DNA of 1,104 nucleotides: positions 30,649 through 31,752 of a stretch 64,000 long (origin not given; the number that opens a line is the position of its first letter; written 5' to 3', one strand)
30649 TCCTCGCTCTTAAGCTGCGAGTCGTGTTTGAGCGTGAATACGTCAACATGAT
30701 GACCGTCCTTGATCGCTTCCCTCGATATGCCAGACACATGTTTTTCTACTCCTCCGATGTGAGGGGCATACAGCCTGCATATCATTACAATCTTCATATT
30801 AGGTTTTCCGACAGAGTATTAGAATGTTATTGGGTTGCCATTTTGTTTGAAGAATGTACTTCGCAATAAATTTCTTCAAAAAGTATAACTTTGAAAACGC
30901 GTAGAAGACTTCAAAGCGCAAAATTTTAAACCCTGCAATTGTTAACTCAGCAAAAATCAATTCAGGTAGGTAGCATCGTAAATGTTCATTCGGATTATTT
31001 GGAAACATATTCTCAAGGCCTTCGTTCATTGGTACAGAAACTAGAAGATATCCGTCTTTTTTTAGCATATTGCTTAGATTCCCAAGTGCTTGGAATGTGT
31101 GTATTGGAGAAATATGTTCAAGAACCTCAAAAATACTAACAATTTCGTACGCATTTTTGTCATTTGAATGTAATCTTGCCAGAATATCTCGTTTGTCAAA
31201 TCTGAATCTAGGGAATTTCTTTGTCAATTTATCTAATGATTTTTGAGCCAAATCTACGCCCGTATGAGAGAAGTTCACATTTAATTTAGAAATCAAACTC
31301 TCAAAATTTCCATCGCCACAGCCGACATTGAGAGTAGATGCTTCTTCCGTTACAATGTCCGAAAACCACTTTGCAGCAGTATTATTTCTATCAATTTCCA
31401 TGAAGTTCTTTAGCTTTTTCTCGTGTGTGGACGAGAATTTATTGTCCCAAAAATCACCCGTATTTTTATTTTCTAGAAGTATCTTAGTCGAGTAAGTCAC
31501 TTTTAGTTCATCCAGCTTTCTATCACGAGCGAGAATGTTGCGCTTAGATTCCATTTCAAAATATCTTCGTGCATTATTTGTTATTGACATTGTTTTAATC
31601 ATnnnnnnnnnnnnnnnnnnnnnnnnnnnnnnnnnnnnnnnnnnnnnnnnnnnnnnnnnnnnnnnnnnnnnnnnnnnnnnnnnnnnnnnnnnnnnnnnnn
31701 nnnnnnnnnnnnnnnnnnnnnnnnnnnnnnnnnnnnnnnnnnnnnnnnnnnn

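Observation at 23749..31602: Eight-gene surface-glycan/protein-glycosylation island with Wzy_C-like, GT39 and Wzx components and an AT-rich methyltransferase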

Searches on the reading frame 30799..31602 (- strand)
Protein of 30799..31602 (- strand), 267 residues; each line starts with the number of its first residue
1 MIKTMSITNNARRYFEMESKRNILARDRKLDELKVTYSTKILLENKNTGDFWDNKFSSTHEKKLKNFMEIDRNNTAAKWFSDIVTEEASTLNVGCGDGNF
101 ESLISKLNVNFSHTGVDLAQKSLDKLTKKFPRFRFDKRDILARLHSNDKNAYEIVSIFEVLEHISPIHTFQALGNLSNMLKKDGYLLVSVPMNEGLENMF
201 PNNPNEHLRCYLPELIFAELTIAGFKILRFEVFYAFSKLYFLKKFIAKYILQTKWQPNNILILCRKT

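Call 4: search_protein_families(library=pfam, proteins=[window:30799-31602:-], max_evalue=0.01)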
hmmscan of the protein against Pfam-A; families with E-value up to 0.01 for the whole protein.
window:30799-31602:- (267 aa): 6 families
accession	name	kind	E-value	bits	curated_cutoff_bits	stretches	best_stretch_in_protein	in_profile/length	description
PF13489.12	Methyltransf_23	-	2.4e-12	47.3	27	1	86-210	22-144/164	Methyltransferase domain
PF08242.18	Methyltransf_12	-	1.2e-10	42.4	30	1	91-186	1-98/98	Methyltransferase domain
PF13649.12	Methyltransf_25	-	2.7e-09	38.1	27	1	91-184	2-97/97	Methyltransferase domain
PF13847.12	Methyltransf_31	-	5.1e-08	33.2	27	1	88-192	5-113/145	Methyltransferase domain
PF08241.18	Methyltransf_11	-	1.2e-07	32.7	21.2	1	91-188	1-95/95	Methyltransferase domain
PF05401.17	NodS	-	4.6e-05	23.8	24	1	47-194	14-150/201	Nodulation protein S (NodS)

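Call 9: search_protein_families(library=ncbifam, proteins=[window:30799-31602:-], max_evalue=0.01)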
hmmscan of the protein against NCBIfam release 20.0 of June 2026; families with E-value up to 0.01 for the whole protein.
window:30799-31602:- (267 aa): 7 families
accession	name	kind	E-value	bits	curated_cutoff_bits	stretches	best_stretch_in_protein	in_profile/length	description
TIGR01983.1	UbiG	equivalog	3.5e-09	36.3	102.95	1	76-190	49-153/228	bifunctional 2-polyprenyl-6-hydroxyphenol methylase/3-demethylubiquinol 3-O-methyltransferase UbiG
NF002463.0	PRK01683.1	equivalog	2.3e-06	27.4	297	1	69-194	13-134/258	trans-aconitate 2-methyltransferase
TIGR02072.1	BioC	equivalog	9.2e-06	25.6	184.95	1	85-198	33-142/244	malonyl-ACP O-methyltransferase BioC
TIGR04074.1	bacter_Hen1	equivalog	0.00015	20.4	340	1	55-209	251-411/462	3' terminal RNA ribose 2'-O-methyltransferase Hen1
NF043040.1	corrin_prot_MT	hypoth_equivalog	0.00021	20.8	180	1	79-189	34-148/216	corrinoid protein-associated methyltransferase CpaM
NF045667.1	MTase_DVU1556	equivalog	0.00021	20.8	155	1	85-252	21-182/213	DVU_1556 family methyltransferase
NF001080.0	PRK00121.2-2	equivalog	0.0014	17.9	132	1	67-129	26-89/224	tRNA (guanosine(46)-N7)-methyltransferase TrmB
